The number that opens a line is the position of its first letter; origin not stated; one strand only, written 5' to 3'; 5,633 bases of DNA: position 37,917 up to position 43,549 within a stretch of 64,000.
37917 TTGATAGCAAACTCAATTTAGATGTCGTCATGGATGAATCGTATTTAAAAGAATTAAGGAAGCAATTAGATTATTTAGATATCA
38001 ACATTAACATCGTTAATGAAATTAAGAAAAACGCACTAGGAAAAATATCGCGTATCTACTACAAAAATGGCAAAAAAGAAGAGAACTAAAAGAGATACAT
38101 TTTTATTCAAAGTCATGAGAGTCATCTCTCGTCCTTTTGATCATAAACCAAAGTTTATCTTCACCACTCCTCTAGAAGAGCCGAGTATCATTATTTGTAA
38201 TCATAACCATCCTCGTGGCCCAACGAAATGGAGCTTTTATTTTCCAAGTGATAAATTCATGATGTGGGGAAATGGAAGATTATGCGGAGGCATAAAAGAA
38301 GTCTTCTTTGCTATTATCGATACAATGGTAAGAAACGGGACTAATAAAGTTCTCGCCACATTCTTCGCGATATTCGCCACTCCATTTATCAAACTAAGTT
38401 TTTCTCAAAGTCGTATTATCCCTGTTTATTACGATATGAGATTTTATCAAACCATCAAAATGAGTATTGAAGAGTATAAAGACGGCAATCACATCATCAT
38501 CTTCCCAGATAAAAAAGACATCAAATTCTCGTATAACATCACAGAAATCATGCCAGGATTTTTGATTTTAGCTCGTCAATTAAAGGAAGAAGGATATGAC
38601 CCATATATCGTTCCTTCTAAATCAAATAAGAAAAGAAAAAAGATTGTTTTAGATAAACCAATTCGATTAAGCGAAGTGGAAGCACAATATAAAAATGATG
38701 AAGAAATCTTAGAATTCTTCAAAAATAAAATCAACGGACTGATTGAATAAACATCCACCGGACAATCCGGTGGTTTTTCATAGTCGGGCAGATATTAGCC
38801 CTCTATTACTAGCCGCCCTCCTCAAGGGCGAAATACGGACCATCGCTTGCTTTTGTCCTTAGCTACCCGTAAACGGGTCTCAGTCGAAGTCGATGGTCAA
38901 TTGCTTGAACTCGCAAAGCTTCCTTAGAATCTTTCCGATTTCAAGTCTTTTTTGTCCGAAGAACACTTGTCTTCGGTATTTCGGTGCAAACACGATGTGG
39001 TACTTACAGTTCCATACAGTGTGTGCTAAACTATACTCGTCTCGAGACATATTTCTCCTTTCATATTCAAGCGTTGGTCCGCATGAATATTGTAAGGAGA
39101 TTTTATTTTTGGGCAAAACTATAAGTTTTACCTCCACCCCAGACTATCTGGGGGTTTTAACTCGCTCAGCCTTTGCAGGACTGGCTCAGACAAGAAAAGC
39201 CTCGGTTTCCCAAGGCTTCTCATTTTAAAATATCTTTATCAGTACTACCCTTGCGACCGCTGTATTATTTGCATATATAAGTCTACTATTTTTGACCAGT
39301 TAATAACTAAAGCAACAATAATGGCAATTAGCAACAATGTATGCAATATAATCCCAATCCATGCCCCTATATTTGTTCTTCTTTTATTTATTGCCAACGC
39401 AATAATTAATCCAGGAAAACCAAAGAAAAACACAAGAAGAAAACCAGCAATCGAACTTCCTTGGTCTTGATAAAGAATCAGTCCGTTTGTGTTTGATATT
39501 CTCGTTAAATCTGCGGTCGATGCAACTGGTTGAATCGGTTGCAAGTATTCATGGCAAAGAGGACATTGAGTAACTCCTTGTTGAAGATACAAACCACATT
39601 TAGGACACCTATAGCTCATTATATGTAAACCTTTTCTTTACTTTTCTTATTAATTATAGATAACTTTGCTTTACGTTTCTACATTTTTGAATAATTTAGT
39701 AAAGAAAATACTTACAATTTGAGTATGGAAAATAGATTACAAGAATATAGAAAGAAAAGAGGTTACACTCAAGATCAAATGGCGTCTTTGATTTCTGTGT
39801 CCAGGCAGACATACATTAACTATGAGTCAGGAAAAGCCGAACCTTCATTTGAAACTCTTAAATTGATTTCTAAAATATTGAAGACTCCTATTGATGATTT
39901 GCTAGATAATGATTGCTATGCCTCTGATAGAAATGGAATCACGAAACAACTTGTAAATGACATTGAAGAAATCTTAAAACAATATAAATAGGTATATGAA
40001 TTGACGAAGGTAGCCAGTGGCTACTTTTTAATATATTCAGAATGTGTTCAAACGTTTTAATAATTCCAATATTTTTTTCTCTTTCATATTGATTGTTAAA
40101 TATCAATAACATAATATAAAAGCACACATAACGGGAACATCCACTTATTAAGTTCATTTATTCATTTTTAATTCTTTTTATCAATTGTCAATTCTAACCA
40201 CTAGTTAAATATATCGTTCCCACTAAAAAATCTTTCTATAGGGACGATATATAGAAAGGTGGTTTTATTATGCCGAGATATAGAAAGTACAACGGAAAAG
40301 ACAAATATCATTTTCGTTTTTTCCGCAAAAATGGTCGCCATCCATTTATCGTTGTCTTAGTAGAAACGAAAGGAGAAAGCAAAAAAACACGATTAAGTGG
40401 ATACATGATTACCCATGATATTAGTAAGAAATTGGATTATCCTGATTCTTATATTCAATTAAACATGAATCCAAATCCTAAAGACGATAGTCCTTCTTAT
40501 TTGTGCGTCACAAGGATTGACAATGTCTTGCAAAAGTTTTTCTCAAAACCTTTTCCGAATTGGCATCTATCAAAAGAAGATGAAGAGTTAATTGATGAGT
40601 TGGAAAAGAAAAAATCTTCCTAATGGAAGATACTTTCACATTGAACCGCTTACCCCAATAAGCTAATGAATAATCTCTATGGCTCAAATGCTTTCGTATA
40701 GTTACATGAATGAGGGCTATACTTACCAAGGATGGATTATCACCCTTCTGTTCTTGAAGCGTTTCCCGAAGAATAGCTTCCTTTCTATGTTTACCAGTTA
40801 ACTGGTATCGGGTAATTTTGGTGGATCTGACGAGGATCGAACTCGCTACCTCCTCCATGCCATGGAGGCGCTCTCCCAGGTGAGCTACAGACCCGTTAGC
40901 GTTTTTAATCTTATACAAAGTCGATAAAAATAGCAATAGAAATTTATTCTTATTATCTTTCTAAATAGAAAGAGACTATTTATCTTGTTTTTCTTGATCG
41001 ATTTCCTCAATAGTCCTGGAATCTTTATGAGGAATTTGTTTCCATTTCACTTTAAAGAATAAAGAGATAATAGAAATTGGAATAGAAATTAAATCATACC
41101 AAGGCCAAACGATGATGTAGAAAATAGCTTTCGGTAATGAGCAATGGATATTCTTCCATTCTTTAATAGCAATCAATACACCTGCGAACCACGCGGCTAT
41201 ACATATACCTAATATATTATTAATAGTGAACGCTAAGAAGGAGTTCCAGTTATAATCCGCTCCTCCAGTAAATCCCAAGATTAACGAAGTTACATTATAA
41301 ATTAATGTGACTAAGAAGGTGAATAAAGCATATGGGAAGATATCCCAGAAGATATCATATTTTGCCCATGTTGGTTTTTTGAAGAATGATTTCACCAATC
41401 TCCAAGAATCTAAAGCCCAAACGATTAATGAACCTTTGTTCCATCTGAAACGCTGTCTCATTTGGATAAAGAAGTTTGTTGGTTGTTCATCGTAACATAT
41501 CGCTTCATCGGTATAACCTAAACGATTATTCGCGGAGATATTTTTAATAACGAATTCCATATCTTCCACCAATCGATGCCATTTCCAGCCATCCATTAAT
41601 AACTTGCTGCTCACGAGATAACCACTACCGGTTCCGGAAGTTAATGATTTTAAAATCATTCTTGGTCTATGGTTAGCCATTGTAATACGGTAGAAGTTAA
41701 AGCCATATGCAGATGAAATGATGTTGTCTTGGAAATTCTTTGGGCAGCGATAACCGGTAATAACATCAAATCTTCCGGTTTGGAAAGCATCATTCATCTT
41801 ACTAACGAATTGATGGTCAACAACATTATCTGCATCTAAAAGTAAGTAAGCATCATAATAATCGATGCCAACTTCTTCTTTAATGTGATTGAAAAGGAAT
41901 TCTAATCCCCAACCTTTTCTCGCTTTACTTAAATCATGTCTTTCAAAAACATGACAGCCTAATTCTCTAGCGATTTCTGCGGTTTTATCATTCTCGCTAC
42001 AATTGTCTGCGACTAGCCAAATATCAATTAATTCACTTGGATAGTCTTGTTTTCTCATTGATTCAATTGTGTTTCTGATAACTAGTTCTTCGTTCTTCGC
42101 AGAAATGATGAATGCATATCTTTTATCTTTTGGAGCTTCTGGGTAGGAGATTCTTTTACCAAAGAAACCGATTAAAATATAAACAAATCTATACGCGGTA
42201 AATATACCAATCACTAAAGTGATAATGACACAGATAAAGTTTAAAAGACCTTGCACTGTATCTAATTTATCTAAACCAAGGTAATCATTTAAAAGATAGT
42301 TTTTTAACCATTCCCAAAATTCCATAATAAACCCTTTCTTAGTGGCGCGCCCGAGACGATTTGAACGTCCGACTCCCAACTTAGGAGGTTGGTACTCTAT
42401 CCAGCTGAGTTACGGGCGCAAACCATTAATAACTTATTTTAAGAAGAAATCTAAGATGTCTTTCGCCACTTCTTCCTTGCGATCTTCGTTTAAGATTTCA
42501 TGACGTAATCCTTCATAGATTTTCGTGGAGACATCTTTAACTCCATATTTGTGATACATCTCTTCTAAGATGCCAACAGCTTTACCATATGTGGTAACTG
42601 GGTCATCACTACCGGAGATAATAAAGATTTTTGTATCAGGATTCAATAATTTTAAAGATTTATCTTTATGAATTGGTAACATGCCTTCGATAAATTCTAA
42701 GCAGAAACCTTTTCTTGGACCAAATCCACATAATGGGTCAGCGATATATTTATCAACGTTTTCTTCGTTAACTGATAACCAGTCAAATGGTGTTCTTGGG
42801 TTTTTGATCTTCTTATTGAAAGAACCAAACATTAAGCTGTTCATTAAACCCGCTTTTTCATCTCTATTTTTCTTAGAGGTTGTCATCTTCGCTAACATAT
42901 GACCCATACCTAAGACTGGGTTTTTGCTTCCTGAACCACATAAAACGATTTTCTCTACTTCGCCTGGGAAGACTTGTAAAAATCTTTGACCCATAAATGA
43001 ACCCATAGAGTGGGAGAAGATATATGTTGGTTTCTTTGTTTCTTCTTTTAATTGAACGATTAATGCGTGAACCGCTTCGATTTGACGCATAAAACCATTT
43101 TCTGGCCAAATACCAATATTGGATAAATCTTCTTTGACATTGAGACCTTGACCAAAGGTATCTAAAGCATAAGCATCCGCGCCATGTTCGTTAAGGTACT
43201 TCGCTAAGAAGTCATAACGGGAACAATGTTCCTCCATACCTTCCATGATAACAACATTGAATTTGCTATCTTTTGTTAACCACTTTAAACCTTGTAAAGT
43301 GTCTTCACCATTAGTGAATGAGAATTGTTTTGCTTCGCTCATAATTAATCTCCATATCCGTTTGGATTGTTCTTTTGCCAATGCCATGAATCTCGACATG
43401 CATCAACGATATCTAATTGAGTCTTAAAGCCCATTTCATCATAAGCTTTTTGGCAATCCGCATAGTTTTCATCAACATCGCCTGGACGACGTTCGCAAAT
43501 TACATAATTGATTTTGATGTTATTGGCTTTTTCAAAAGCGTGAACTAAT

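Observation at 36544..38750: Stand-alone carrier protein + ANL adenylating enzyme + divergent LPLAT-like acyltransferase: a compact, translationally coupled acylation module of unknown substrate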

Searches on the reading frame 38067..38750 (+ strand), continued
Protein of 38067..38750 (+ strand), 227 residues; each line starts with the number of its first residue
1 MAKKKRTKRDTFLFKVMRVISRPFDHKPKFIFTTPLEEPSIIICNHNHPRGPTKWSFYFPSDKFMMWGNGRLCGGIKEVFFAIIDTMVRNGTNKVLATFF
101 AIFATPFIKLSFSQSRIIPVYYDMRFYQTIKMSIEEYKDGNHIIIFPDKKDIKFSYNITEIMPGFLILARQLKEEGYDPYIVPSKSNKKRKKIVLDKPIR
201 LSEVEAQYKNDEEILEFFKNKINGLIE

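Call 82: fold_search(model_id=the predicted structure, library=pdb)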
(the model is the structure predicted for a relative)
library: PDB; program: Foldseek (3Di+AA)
matches with E <= 10: 322; with E <= 0.001: 1
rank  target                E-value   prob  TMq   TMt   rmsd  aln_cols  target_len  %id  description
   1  1iuq                  7.1e-04  1.00  0.43  0.30   9.8       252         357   12  The 1.55 A Crystal Structure of Glycerol-3-Phosphate Acyltransferase (released 2003-10-07)
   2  5f2t_A                1.2e-03  1.00  0.43  0.40  10.0       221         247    9  Crystal structure of membrane associated PatA from Mycobacterium smegmatis in complex with palmitate - C 2 space group (released 2016-03-09)
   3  5f2z_B                2.1e-03  1.00  0.44  0.40   9.7       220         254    9  Crystal structure of membrane associated PatA from Mycobacterium smegmatis in complex with palmitate - P21 space group (released 2016-03-09)
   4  5f2z_A                2.3e-03  1.00  0.45  0.41   9.7       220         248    9  Crystal structure of membrane associated PatA from Mycobacterium smegmatis in complex with palmitate - P21 space group (released 2016-03-09)
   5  5f34_A                2.3e-03  1.00  0.42  0.38   9.9       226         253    8  Crystal structure of membrane associated PatA from Mycobacterium smegmatis in complex with S-hexadecyl Coenzyme A - P2 (released 2016-03-09)
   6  5f2z_C                4.7e-03  0.99  0.43  0.41   9.7       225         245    8  Crystal structure of membrane associated PatA from Mycobacterium smegmatis in complex with palmitate - P21 space group (released 2016-03-09)
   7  1k30                  5.3e-03  0.92  0.38  0.25  12.9       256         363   14  Crystal Structure Analysis of Squash (Cucurbita moschata) glycerol-3-phosphate (1)-acyltransferase (released 2001-10-31)
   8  5oce_B                6.7e-03  0.98  0.43  0.39   9.8       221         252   10  THE MOLECULAR MECHANISM OF SUBSTRATE RECOGNITION AND CATALYSIS OF THE MEMBRANE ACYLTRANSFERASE PatA -- Complex of PatA (released 2017-12-27)
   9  5f2z_D                8.6e-03  0.99  0.45  0.40   6.2       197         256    9  Crystal structure of membrane associated PatA from Mycobacterium smegmatis in complex with palmitate - P21 space group (released 2016-03-09)
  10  5f31                  8.6e-03  0.98  0.46  0.42   9.9       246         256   10  Crystal structure of membrane associated PatA from Mycobacterium smegmatis in complex with palmitate - P 42 21 2 space g (released 2016-03-09)
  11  5f2t_B                1.0e-02  0.97  0.41  0.37   9.9       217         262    9  Crystal structure of membrane associated PatA from Mycobacterium smegmatis in complex with palmitate - C 2 space group (released 2016-03-09)
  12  7ojt_A                1.3e-02  0.97  0.47  0.43   9.6       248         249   10  Crystal structure of unliganded PatA, a membrane associated acyltransferase from Mycobacterium smegmatis (released 2021-10-27)
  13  5oce_A                1.5e-02  0.96  0.42  0.38   9.9       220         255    9  THE MOLECULAR MECHANISM OF SUBSTRATE RECOGNITION AND CATALYSIS OF THE MEMBRANE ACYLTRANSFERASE PatA -- Complex of PatA (released 2017-12-27)
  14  8e4y                  3.5e-02  0.63  0.36  0.15  11.6       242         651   11  Cryo-EM structure of human glycerol-3-phosphate acyltransferase 1 (GPAT1) in complex with 2-oxohexadecyl-CoA (released 2022-12-21)
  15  2p5t_H                3.9e-02  0.18  0.21  0.21  11.6       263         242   12  Molecular and structural characterization of the PezAT chromosomal toxin-antitoxin system of the human pathogen Strept (released 2007-05-15)
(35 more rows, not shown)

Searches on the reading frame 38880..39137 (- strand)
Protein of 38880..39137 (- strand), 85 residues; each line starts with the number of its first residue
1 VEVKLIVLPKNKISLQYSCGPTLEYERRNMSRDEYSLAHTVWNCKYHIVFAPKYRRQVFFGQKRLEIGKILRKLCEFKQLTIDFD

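Call 18: search_protein_families(library=pfam, proteins=[window:38880-39137:-], max_evalue=0.001)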
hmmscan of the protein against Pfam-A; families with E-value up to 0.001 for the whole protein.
window:38880-39137:- (85 aa): 1 family
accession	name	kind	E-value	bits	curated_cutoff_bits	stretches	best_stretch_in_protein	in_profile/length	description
PF01797.21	Y1_Tnp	-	3.5e-09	37.3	23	1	40-82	1-43/121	Transposase IS200 like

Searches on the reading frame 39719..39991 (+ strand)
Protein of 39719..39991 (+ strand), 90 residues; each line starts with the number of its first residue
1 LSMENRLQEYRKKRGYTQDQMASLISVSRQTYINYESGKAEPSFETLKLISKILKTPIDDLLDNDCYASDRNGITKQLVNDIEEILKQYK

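Call 18: search_protein_families(library=pfam, proteins=[window:39719-39991:+], max_evalue=0.001)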
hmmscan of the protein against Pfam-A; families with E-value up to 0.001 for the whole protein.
window:39719-39991:+ (90 aa): 6 families
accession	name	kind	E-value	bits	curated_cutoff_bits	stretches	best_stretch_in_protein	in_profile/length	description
PF01381.28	HTH_3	-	1.7e-18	66.8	23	1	7-61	1-55/55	Helix-turn-helix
PF12844.13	HTH_19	-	2.5e-14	53.4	30.2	1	5-63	2-60/64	Helix-turn-helix domain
PF13560.12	HTH_31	-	1.7e-09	38.3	27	1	6-60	5-60/64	Helix-turn-helix domain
PF13443.12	HTH_26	-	1.8e-07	31.7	22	1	6-63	1-59/63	Cro/C1-type HTH DNA-binding domain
PF16677.11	GP3_package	-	0.00042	20.9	29.4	1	10-55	28-73/105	DNA-packaging protein gp3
PF15731.11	MqsA_antitoxin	-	0.00049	20.7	30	1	6-57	73-124/131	Antitoxin component of bacterial toxin-antitoxin system, MqsA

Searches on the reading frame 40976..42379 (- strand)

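Call 18: search_protein_families(library=pfam, proteins=[window:40976-42379:-], max_evalue=0.001)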
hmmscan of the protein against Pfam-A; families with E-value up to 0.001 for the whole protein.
window:40976-42379:- (467 aa): 3 families
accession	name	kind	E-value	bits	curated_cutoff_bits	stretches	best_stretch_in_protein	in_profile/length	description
PF13641.12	Glyco_tranf_2_3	-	1.4e-16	61.7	27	1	87-315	2-229/230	Glycosyltransferase like family 2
PF13632.12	Glyco_trans_2_3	-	1.1e-15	58.5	27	1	179-382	3-183/198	Glycosyl transferase family group 2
PF00535.33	Glycos_transf_2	-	1.8e-12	48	23.3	1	90-237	2-142/168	Glycosyl transferase family 2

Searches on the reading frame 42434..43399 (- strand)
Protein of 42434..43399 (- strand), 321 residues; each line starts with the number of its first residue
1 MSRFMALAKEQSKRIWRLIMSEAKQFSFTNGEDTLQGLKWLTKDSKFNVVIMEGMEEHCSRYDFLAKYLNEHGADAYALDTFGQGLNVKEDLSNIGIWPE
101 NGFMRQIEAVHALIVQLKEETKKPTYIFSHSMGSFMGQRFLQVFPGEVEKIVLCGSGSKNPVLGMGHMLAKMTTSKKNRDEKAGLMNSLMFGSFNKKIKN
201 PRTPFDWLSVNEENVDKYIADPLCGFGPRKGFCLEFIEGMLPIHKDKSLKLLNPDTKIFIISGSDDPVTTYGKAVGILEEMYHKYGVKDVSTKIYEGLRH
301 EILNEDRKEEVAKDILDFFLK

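Call 18: search_protein_families(library=pfam, proteins=[window:42434-43399:-], max_evalue=0.001)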
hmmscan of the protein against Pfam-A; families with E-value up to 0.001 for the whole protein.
window:42434-43399:- (321 aa): 4 families
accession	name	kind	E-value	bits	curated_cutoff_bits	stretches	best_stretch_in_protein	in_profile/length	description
PF12146.15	Hydrolase_4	-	8.5e-36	123.9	27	1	46-306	4-238/239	Serine aminopeptidase, S33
PF00561.26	Abhydrolase_1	-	3.7e-07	30.5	25.8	1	62-159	16-103/245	alpha/beta hydrolase fold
PF12697.13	Abhydrolase_6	-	0.00016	22.9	26.3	1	62-313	17-216/217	Alpha/beta hydrolase family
PF00326.27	Peptidase_S9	-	0.00082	19.4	22.6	0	250-321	142-208/213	Prolyl oligopeptidase family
